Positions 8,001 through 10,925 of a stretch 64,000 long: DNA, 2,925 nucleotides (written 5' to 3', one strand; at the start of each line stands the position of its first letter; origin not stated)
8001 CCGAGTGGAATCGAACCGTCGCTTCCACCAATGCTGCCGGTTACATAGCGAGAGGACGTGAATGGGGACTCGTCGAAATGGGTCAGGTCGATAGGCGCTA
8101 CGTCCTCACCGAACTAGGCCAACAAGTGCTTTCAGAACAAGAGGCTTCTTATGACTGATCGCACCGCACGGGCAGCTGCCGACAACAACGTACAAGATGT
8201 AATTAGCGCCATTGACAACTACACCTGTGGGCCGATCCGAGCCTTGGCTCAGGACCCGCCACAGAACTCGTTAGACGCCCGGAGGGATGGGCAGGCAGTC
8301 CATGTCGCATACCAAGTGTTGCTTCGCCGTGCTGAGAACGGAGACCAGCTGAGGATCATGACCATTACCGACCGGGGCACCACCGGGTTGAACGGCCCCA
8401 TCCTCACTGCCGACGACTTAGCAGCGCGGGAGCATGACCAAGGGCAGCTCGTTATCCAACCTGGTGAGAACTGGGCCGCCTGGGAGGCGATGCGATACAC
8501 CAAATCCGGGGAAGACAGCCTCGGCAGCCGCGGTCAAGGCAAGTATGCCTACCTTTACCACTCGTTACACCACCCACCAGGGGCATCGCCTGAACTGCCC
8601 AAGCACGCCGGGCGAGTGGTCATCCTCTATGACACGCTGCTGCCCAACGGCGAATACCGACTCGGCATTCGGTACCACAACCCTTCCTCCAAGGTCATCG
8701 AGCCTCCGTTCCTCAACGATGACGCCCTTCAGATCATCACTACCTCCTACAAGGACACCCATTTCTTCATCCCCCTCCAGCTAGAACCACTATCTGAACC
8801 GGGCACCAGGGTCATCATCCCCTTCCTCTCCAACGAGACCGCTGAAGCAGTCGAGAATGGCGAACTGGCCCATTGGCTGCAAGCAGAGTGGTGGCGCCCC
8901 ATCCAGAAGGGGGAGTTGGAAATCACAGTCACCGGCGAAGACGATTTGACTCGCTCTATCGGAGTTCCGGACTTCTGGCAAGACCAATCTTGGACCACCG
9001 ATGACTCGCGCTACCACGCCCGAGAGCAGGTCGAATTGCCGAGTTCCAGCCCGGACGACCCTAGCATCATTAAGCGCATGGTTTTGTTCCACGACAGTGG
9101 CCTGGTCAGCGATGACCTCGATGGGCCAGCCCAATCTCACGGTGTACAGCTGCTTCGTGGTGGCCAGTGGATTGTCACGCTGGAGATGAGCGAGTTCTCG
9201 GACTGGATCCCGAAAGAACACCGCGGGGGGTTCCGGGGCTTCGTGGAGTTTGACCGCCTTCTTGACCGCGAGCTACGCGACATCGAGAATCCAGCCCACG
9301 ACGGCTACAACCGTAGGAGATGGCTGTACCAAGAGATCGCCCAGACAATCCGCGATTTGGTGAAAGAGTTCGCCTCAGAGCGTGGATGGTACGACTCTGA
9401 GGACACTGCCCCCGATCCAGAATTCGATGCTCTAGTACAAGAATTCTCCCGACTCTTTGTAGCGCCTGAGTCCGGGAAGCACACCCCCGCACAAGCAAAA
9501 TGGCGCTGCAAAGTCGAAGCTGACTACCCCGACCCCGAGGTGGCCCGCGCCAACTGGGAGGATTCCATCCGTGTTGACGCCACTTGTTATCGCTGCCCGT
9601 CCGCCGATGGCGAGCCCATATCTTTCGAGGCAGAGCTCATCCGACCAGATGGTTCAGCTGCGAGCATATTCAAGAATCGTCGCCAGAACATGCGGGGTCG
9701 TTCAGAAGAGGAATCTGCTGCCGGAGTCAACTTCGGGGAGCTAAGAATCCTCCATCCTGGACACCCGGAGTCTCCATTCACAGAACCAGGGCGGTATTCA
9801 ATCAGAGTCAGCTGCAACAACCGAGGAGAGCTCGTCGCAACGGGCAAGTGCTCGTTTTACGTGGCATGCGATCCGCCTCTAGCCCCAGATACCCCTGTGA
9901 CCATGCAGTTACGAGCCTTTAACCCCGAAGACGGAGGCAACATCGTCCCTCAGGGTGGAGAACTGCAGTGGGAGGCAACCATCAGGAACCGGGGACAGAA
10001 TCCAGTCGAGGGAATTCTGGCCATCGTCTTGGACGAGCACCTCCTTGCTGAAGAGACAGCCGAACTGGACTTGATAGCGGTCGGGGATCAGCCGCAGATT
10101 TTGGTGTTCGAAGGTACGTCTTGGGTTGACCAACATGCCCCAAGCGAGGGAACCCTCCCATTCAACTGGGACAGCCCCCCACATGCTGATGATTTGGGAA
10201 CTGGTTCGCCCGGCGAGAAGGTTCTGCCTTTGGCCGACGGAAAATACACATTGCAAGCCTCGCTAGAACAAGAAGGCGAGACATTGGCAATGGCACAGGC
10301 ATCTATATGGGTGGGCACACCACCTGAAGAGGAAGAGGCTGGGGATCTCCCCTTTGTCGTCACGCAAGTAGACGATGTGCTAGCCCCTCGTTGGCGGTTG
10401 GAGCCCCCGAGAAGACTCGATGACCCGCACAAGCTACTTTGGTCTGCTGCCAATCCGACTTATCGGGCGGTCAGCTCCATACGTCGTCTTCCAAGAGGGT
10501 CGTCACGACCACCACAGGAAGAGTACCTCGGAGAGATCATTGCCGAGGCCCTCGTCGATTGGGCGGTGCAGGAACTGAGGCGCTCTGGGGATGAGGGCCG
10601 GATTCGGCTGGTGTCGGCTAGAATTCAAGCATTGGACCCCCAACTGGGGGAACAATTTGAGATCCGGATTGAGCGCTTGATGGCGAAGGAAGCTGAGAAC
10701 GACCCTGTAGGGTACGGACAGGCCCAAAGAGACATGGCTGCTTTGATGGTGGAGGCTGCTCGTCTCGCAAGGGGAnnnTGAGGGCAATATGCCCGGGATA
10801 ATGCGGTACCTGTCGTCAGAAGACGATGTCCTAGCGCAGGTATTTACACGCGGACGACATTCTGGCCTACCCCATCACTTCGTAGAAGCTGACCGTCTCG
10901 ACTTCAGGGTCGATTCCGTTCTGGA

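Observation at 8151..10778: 875-aa protein combining a GHKL (Bergerat-fold) ATPase motif set with putative beta-sandwich repeats, an architecture I cannot assign to MutL/Hsp90/GyrB/His-kinase/MORC types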

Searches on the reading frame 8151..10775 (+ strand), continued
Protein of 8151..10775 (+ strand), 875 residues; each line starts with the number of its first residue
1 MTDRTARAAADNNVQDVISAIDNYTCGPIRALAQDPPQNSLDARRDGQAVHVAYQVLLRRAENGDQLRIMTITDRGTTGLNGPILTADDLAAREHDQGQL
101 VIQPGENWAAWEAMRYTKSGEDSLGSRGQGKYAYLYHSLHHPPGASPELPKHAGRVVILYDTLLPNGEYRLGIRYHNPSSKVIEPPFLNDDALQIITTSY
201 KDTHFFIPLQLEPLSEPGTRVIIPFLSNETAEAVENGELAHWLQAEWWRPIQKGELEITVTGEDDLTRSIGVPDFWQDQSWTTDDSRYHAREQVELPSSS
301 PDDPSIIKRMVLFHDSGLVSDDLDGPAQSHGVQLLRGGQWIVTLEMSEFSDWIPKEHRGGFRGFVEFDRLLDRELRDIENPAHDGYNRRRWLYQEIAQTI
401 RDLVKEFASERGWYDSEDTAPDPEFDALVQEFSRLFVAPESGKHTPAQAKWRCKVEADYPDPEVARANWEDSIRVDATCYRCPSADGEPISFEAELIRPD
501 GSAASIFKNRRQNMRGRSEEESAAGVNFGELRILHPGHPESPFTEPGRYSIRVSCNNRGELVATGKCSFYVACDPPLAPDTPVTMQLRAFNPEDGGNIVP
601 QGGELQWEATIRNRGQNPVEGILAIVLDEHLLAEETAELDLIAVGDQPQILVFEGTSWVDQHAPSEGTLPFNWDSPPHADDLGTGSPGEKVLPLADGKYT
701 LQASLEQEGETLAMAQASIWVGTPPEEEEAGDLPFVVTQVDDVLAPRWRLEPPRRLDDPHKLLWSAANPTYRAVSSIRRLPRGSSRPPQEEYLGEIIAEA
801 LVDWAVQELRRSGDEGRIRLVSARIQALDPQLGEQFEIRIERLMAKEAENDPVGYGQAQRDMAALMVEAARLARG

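Call 115: find_encoding_contigs(protein=P0287, flank=7000, max_places=2)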
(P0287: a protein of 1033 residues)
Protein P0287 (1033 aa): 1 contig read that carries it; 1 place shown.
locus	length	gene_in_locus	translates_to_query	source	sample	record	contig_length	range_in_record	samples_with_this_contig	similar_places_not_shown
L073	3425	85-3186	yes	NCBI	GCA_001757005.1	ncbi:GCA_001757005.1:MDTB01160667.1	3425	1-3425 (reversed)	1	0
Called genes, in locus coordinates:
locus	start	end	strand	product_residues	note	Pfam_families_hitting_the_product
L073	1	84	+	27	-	?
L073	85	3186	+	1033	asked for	-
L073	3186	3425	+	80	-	?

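Call 116: find_encoding_contigs(protein=P0322, flank=7000, max_places=2)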
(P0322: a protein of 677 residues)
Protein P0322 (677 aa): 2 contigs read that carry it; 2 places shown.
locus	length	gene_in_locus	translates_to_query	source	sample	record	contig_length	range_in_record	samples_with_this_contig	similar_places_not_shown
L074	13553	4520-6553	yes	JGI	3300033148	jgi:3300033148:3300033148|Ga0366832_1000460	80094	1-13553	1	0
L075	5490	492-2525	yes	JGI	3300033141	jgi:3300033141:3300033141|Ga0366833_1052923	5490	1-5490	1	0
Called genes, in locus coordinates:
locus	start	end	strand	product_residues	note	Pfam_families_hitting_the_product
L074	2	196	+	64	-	?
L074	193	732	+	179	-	-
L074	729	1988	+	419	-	-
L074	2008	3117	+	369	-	PF01041:DegT_DnrJ_EryC1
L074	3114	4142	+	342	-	PF01210:NAD_Gly3P_dh_N, PF03807:F420_oxidored, PF07479:NAD_Gly3P_dh_C, PF20618:GPD_NAD_C_bact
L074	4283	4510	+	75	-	-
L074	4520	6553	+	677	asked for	-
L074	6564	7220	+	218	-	-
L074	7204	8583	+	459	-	PF00145:DNA_methylase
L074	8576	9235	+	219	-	PF00730:HhH-GPD, PF00633:HHH (weak)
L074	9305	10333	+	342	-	PF06725:3D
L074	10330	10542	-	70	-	-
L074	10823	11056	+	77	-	-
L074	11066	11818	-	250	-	-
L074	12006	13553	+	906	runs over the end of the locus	PF00669:Flagellin_N, PF00700:Flagellin_C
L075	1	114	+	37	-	?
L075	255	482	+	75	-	-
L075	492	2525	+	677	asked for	-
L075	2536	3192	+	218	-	-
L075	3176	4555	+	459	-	PF00145:DNA_methylase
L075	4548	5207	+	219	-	PF00730:HhH-GPD, PF00633:HHH (weak)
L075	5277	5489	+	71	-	?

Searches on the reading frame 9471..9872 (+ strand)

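Call 114: search_protein_families(library=pfam, proteins=[window:9471-9872:+], max_evalue=10)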
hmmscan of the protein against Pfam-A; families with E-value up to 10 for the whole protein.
window:9471-9872:+ (134 aa): 2 families
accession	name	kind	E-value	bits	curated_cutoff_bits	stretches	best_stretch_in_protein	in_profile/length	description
PF22091.2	DUF6941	-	0.053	14.3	27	1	40-118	43-115/125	Family of unknown function (DUF6941)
PF21274.3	Rng_hyd_C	-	0.053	14.2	27.5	1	23-64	43-84/107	Aromatic-ring hydroxylase, C-terminal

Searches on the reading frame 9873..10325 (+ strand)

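Call 114: search_protein_families(library=pfam, proteins=[window:9873-10325:+], max_evalue=10)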
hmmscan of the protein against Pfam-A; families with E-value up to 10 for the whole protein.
window:9873-10325:+ (151 aa): 1 family
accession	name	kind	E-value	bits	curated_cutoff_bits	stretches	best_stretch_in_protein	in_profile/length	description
PF13860.13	FlgD_ig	-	0.12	12.8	27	1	86-132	41-76/79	FlgD Ig-like domain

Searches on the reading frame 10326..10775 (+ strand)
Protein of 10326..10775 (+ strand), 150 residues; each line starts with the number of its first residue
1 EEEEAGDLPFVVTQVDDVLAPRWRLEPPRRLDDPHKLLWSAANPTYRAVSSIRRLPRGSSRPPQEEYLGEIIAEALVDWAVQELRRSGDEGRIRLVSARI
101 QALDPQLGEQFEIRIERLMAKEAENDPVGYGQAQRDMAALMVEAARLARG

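Call 114: search_protein_families(library=pfam, proteins=[window:10326-10775:+], max_evalue=10)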
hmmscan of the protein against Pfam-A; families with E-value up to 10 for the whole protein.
window:10326-10775:+ (150 aa): 1 family
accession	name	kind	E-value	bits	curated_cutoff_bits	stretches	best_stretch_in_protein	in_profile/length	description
PF25309.1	ELLD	-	0.25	11.6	27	1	114-143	49-78/175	Endolysin-like domain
